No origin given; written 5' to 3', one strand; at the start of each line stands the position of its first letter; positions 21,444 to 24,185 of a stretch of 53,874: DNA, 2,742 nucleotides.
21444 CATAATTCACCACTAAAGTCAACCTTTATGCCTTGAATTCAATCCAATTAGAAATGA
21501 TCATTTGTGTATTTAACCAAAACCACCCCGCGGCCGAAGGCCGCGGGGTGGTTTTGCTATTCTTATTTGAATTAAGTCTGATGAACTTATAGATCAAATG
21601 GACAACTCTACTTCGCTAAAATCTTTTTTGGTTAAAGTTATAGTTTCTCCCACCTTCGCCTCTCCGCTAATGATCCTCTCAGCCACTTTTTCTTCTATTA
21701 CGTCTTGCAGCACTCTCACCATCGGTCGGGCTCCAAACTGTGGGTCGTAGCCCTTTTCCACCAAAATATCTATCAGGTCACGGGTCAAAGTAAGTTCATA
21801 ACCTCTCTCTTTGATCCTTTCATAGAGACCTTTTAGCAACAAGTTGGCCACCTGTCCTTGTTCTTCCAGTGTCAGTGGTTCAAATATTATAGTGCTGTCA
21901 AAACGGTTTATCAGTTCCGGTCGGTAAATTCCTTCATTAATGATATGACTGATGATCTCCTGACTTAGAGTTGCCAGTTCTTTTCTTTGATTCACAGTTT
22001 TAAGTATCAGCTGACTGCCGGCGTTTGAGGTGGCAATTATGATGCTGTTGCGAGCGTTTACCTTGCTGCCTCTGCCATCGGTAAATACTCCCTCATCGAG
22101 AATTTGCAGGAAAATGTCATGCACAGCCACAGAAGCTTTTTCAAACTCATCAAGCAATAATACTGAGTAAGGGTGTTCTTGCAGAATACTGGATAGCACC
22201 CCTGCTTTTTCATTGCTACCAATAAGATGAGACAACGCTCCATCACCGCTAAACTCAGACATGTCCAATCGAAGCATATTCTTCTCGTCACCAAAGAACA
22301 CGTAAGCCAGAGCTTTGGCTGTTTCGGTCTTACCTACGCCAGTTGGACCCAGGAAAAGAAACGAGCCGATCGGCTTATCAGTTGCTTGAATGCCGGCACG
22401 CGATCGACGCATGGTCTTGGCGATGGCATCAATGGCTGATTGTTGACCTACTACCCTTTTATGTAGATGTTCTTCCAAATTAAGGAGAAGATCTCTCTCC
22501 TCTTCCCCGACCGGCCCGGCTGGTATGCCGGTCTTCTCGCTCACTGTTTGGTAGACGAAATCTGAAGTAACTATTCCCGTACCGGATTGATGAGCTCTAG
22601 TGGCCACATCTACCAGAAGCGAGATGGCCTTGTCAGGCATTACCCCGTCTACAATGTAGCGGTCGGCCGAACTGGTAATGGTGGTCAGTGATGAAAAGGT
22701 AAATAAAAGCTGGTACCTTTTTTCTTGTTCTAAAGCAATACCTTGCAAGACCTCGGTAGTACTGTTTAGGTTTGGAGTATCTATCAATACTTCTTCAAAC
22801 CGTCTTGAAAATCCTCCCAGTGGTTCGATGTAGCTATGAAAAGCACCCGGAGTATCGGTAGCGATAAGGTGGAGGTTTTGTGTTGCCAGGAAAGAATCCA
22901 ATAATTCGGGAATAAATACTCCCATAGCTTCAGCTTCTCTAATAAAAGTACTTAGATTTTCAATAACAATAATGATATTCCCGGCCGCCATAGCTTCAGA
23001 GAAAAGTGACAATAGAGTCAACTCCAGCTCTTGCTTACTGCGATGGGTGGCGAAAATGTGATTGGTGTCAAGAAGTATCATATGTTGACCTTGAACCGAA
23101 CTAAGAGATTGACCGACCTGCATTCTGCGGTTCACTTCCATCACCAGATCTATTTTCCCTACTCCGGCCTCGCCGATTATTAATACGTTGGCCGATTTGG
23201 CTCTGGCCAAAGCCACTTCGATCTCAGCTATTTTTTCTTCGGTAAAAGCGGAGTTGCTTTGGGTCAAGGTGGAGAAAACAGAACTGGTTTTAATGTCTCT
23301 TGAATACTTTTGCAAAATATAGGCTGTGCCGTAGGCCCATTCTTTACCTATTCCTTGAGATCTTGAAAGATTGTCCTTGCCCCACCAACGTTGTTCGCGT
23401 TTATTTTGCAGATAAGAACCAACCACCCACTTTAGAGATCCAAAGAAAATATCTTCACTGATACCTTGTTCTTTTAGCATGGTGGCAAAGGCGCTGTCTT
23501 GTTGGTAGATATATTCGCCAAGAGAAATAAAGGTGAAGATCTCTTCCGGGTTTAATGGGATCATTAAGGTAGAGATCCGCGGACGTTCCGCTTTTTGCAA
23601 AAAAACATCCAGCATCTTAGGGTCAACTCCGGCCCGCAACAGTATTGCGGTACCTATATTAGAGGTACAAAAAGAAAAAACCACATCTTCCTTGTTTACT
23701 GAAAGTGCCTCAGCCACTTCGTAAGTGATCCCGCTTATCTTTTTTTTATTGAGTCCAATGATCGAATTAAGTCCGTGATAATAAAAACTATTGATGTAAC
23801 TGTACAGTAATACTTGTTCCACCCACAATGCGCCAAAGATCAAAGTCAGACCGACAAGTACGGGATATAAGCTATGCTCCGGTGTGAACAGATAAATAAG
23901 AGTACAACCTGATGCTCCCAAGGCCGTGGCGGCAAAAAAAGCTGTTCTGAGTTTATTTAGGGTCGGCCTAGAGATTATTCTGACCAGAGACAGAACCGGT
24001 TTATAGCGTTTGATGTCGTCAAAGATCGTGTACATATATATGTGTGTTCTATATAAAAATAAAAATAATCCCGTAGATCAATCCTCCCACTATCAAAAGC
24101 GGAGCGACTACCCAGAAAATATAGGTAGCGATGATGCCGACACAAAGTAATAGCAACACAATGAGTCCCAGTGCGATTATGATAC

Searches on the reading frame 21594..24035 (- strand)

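Call 10: search_protein_families(library=pfam, proteins=[window:21594-24035:-], max_evalue=0.001)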
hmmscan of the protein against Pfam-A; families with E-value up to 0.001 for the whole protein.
window:21594-24035:- (813 aa): 8 families
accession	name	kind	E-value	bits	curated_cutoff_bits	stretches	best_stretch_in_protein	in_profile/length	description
PF07724.20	AAA_2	-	7.6e-40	137.1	27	1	554-714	1-165/166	AAA domain (Cdc48 subfamily)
PF10431.15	ClpB_D2-small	-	2.1e-20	73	21.9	1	721-800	1-80/81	C-terminal, D2-small domain, of ClpB protein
PF07728.20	AAA_5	-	3.2e-11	43.8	22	1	559-674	2-125/139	AAA domain (dynein-related subfamily)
PF00004.35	AAA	-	5.6e-09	37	21.2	1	560-672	2-110/131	ATPase family associated with various cellular activities (AAA)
PF00158.32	Sigma54_activat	-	3.2e-08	33.9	20.2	1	542-678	8-150/168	Sigma-54 interaction domain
PF17871.7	AAA_lid_9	-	1.9e-06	28.2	22.8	1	424-481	3-60/104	AAA lid domain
PF13238.12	AAA_18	-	2.9e-05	25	29.4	0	284-362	1-82/128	AAA domain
PF13191.12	AAA_16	-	8.6e-05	23.5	32.6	0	266-304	6-47/167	AAA ATPase domain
